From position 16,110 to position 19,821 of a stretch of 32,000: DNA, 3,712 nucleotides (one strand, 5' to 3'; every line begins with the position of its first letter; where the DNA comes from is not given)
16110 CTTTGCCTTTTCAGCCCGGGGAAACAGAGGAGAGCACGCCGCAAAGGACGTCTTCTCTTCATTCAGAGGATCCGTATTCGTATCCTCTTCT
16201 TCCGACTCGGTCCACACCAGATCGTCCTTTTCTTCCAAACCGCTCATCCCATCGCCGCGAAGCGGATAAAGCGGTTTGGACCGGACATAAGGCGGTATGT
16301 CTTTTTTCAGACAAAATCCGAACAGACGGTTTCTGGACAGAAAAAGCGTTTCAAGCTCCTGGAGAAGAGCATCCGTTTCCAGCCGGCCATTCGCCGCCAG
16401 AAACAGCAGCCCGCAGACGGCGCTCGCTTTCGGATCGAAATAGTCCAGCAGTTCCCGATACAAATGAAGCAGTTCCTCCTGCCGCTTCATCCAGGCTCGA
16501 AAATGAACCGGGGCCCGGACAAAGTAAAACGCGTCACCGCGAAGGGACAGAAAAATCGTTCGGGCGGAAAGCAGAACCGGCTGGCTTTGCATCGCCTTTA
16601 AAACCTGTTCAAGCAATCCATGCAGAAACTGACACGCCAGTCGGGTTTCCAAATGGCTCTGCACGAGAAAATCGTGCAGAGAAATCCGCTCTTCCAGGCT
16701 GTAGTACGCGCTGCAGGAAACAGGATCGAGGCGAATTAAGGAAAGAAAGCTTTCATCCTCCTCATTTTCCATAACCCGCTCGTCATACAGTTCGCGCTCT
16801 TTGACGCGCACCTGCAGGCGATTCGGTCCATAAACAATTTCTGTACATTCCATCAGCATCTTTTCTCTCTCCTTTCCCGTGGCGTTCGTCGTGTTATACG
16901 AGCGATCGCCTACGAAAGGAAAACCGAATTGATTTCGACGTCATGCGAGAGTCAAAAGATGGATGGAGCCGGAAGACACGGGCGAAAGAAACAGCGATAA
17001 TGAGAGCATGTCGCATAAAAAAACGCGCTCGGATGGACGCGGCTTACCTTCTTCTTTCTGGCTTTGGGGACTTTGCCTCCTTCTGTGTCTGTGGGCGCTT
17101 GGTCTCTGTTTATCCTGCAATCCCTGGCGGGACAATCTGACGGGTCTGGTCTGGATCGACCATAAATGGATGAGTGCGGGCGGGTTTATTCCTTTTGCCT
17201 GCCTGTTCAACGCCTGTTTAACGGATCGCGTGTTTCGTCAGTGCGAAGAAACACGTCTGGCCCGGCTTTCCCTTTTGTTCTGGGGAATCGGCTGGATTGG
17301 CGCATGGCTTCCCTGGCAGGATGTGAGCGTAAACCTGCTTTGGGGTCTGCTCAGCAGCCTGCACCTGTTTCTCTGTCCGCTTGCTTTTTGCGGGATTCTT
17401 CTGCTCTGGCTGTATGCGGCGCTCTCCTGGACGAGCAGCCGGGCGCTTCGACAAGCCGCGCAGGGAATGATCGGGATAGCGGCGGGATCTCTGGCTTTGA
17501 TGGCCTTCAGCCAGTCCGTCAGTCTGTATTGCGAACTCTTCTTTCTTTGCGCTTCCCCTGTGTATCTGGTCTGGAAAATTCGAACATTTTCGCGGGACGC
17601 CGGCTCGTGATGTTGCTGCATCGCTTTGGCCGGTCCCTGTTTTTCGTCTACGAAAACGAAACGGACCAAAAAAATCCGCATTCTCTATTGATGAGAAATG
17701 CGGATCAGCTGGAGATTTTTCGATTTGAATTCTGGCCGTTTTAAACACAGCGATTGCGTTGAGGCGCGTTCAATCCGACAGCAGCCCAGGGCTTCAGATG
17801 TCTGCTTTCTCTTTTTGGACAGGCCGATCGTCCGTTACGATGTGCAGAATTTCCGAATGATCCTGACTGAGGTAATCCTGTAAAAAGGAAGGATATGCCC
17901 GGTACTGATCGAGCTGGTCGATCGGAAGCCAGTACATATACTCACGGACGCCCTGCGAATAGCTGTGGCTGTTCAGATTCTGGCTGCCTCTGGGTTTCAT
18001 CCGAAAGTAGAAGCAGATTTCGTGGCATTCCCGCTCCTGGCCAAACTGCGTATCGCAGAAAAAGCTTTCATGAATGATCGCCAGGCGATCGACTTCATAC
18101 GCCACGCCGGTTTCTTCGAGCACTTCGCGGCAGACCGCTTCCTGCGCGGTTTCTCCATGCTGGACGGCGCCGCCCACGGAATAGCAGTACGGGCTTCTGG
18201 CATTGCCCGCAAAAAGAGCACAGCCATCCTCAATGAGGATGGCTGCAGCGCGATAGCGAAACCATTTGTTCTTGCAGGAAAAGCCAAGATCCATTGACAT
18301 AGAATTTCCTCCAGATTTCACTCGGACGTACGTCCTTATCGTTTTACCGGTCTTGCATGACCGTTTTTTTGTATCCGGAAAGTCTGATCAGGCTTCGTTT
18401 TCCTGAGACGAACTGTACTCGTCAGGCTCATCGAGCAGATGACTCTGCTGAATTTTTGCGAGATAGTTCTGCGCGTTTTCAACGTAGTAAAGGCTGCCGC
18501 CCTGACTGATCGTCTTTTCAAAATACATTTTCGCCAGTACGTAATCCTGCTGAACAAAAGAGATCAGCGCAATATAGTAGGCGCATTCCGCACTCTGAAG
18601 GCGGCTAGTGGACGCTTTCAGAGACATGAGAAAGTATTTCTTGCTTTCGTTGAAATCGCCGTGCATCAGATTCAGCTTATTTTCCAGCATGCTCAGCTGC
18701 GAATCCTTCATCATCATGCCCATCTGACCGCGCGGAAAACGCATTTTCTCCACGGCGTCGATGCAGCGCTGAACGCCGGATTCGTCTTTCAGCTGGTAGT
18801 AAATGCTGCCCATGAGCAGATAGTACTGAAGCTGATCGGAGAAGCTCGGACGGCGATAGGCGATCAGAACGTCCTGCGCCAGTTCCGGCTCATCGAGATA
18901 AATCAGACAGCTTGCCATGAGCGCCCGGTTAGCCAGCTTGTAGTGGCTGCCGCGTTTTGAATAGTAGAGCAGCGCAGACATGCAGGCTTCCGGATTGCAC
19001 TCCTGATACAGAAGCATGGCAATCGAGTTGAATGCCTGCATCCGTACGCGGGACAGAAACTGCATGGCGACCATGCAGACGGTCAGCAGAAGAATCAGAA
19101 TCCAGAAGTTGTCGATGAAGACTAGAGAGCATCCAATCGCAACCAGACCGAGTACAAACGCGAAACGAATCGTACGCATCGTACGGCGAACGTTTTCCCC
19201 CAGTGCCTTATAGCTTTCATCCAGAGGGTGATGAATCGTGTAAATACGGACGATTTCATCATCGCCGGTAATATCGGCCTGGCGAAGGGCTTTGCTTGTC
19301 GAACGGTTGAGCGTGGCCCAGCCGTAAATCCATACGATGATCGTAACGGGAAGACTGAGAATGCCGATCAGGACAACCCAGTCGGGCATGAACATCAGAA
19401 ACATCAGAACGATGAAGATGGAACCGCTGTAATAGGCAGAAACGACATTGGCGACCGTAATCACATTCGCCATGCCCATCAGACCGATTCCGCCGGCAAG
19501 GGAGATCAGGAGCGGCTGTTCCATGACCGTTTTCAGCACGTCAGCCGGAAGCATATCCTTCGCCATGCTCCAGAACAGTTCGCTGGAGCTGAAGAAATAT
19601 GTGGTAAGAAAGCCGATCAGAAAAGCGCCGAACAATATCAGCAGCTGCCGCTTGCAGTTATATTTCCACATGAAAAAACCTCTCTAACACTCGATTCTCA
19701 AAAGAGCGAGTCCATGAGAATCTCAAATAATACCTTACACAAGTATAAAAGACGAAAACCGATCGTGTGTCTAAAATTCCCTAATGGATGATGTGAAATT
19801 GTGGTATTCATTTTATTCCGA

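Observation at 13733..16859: EssB-position protein keeps kinase catalytic residues and is coupled to a canonical FHA protein: candidate phosphothreonine switch for a T7SS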

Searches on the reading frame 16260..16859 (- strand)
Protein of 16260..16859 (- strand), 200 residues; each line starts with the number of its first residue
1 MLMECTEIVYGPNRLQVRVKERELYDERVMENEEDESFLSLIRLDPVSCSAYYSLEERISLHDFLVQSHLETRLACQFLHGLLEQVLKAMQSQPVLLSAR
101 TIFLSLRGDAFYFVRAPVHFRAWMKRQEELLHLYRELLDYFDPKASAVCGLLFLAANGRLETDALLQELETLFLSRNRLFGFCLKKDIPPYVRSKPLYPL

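Call 51: search_protein_families(library=pfam, max_evalue=1, proteins=[window:16260-16859:-])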
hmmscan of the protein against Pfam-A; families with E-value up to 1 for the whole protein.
window:16260-16859:- (200 aa): 1 family
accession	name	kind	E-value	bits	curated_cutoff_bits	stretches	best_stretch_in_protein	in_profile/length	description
PF19909.4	DUF6382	-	2.3e-05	24.6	26.7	1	20-145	17-144/163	Domain of unknown function (DUF6382)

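Call 64: predict_structure(alignment_id=A3)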
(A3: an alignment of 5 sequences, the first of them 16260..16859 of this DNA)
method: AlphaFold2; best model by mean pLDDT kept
length: 200 residues; sequences in the alignment: 5
mean_pLDDT: 82.6   pTM: 0.82
mean pLDDT of the five models: 82.6, 82.5, 64.7, 53.3, 44.3
residues with pLDDT >= 90: 95; 70-90: 74; 50-70: 13; < 50: 18
segments of 3 or more residues with pLDDT < 50: 184-200
pLDDT, mean of each block of 10 residues (from residue 1): 87 92 89 77 93 92 85 85 90 88 86 89 76 92 85 93 92 75 49 36
secondary structure, 60 per line:
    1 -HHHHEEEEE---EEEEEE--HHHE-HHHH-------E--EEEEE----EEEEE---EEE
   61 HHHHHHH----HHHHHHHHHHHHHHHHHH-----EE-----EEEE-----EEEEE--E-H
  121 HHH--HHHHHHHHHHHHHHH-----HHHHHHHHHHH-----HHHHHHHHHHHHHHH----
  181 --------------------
elements in order: H2-5 E6-10 E14-19 H27-30 E41-45 E50-54 E58-60 H61-67 H72-89 E102-105 E111-115 H120-123 H126-140 H146-156 H162-176
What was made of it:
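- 16320..16859 (-): DUF6382-like domain (aa 1-180), predicted to have a compact pseudokinase fold without catalytic residues. AF2 pLDDT 82.6, pTM 0.82, from an MSA of only 5 sequences (call 64).
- The DUF6382 model rests on a 5-sequence MSA, and only 2 of 5 models were confident (call 64).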

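Call 66: fold_search(model_id=the predicted structure, library=pdb)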
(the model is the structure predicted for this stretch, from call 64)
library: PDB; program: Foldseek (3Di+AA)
matches with E <= 10: 1677; with E <= 0.001: 3
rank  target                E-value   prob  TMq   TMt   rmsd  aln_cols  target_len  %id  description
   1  8cba                  2.1e-05  1.00  0.59  0.60   5.5       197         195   13  Crystal structure of N-terminal domain of TraF, protein of a type IV secretion system from E.faecalis (pIP501) (released 2024-02-07)
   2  3pj1                  4.5e-04  1.00  0.50  0.43  10.4       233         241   11  Crystal structure of BTK kinase domain complexed with 3-(2,6-Dichloro-phenyl)-7-[4-(2-diethylamino-ethoxy)-phenylamino]- (released 2011-01-12)
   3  8ans                  9.1e-04  1.00  0.43  0.34   8.5       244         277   11  Crystal structure of D1228V c-MET bound by compound 1. (released 2022-08-31)
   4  6l8l_C                1.1e-03  1.00  0.47  0.39   6.8       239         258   12  C-Src in complex with ibrutinib (released 2020-11-11)
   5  7szc_A                1.1e-03  1.00  0.47  0.42   9.2       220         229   12  Crystal Structure Analysis of human PRPK complex with a compound (released 2022-12-14)
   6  4ybk                  1.1e-03  1.00  0.46  0.38   7.6       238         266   13  C-Helix-Out Dasatinib Analog Crystallized with c-Src Kinase (released 2016-03-02)
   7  5i9w                  1.2e-03  1.00  0.48  0.38   9.2       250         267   12  Crystal Structure of Ephrin A2 (EphA2) Receptor Protein Kinase with ANP (released 2016-11-09)
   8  7szd_A                1.2e-03  1.00  0.46  0.41  10.4       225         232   14  Crystal Structure Analysis of human PRPK complex with a compound (released 2022-12-14)
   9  4rlo_A                1.2e-03  0.99  0.43  0.36   8.7       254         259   12  Human p70s6k1 with ruthenium-based inhibitor EM5 (released 2015-01-21)
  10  3a60_A                1.3e-03  1.00  0.47  0.38   9.7       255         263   11  Crystal structure of unphosphorylated p70S6K1 (Form I) (released 2009-10-27)
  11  8dso_B                1.4e-03  1.00  0.47  0.39   7.9       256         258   12  Structure of cIAP1, BTK and BCCov (released 2023-03-08)
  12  7szc_C                1.4e-03  1.00  0.46  0.42   9.2       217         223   13  Crystal Structure Analysis of human PRPK complex with a compound (released 2022-12-14)
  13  6wqx_C                1.5e-03  0.99  0.42  0.38  10.0       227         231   13  Human PRPK-TPRKB complex (released 2021-02-17)
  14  4app                  1.7e-03  1.00  0.50  0.37   8.4       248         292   13  Crystal Structure of the Human p21-Activated Kinase 4 in Complex with (S)-N-(5-(3-benzyl-1-methylpiperazine-4-carbonyl)- (released 2012-06-06)
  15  8yv4_A                1.8e-03  1.00  0.43  0.49   6.5       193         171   14  The crystal structure of G.acetivorans RNA kinase Ark1 (released 2025-04-02)
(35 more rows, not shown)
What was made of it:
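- The EssB/TraF-like compact fold is instead predicted for the DUF6382 domain of the neighbouring protein (call 66).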

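Call 81: search_solved_structures(query=A4, max_evalue=10, show_alignments=3)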
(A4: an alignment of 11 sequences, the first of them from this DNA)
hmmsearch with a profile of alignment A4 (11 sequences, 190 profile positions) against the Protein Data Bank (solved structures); distinct sequences matched with E-value up to 10: 1.
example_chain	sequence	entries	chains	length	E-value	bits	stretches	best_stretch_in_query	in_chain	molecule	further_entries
8oyy_A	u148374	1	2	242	0.7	12.5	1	120-175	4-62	De novo designed soluble GPCR-like protein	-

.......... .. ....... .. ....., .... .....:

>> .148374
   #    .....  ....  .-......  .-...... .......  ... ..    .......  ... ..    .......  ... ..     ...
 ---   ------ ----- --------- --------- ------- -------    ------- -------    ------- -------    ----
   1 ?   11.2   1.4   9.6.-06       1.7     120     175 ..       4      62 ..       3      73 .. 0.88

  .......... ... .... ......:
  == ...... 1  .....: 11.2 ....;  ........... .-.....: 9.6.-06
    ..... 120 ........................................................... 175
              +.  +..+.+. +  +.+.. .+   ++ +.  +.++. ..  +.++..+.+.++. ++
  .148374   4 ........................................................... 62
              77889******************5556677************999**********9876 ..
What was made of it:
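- Closest known: TraF of the pIP501 Gram-positive T4SS. Different: Sequence identity is 13%, and no profile-level match was found (call 81).
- Tried and rejected: A profile search of DUF6382 against PDB sequences gave only a spurious hit (call 81).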

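Call 82: search_protein_families(library=pfam, alignment_id=A4, max_evalue=10)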
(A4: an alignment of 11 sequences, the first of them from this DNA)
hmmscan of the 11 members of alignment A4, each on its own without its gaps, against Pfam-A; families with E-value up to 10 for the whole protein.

A. member 1, seq(190 aa): 1 family
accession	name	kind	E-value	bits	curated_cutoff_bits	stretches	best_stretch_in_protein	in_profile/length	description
PF19909.4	DUF6382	-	2e-05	24.8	26.7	1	20-145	17-144/163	Domain of unknown function (DUF6382)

B. families by the number of members that match (of 11 scanned): 5 families
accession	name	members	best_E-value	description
PF19909.4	DUF6382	8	2e-05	Domain of unknown function (DUF6382)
PF09606.15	Med15_N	1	0.049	ARC105/Med15 mediator subunit N-terminal KIX domain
PF10524.14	NfI_DNAbd_pre-N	1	0.068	Nuclear factor I protein pre-N-terminus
PF02613.20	Nitrate_red_del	1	0.12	Nitrate reductase delta subunit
PF19655.4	DUF6158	1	0.17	Family of unknown function (DUF6158)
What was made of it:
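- Sequence-profile searches give no significant EssB or TraF match (calls 81, 82).
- Tried and rejected: Pfam at E<=10 gave nothing but DUF6382 (call 82).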

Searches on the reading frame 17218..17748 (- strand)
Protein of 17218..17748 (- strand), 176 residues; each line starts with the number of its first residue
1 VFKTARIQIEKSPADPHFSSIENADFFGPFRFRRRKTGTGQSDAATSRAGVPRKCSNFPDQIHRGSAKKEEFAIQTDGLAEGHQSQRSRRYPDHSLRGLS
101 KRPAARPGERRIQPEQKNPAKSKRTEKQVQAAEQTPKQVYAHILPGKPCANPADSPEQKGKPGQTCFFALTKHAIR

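Call 7: search_protein_families(library=pfam, max_evalue=1, proteins=[window:17218-17748:-])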
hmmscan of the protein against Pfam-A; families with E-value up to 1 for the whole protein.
window:17218-17748:- (176 aa): 2 families
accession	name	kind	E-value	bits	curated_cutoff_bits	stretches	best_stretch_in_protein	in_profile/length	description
PF11754.14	Velvet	-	0.00092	19.7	25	1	89-172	80-160/237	Velvet factor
PF24949.1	DUF7760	-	0.32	10.5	27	1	109-138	144-173/253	Domain of unknown function (DUF7760)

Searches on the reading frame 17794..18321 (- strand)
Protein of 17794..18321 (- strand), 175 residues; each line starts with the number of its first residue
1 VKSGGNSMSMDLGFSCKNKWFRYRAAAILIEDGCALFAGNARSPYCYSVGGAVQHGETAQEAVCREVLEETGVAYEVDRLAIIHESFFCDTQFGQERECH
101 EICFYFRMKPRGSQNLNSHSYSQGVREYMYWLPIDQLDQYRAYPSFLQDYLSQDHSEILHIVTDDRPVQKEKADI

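Call 7: search_protein_families(library=pfam, max_evalue=1, proteins=[window:17794-18321:-])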
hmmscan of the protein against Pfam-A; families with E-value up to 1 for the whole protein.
window:17794-18321:- (175 aa): 1 family
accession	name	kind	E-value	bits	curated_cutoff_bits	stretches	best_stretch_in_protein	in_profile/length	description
PF00293.34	NUDIX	-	1.1e-14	55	21.1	1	36-139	18-119/134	NUDIX domain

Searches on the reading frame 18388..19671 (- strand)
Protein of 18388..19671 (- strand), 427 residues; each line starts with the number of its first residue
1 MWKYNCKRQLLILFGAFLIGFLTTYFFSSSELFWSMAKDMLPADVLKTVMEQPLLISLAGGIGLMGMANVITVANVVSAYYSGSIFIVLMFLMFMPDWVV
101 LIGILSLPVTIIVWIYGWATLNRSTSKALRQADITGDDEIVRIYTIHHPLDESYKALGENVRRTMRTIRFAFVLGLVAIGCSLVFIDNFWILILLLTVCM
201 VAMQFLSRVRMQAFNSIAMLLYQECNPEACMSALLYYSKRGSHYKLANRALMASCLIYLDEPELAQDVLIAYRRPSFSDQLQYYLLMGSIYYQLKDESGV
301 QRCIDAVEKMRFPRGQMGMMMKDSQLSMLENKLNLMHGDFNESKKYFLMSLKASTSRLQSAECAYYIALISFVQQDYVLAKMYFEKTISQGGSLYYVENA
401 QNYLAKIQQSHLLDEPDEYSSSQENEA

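Call 7: search_protein_families(library=pfam, max_evalue=1, proteins=[window:18388-19671:-])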
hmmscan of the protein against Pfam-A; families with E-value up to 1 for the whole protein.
window:18388-19671:- (427 aa): 1 family
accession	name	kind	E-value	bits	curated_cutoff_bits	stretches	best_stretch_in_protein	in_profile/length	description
PF07719.23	TPR_2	-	0.5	11.1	27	0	361-387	1-27/34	Tetratricopeptide repeat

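Call 51: search_protein_families(library=pfam, max_evalue=1, proteins=[window:18388-19671:-])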
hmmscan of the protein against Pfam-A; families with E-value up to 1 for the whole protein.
window:18388-19671:- (427 aa): 1 family
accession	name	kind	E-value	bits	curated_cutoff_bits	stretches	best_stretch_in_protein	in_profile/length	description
PF07719.23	TPR_2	-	0.5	11.1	27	0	361-387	1-27/34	Tetratricopeptide repeat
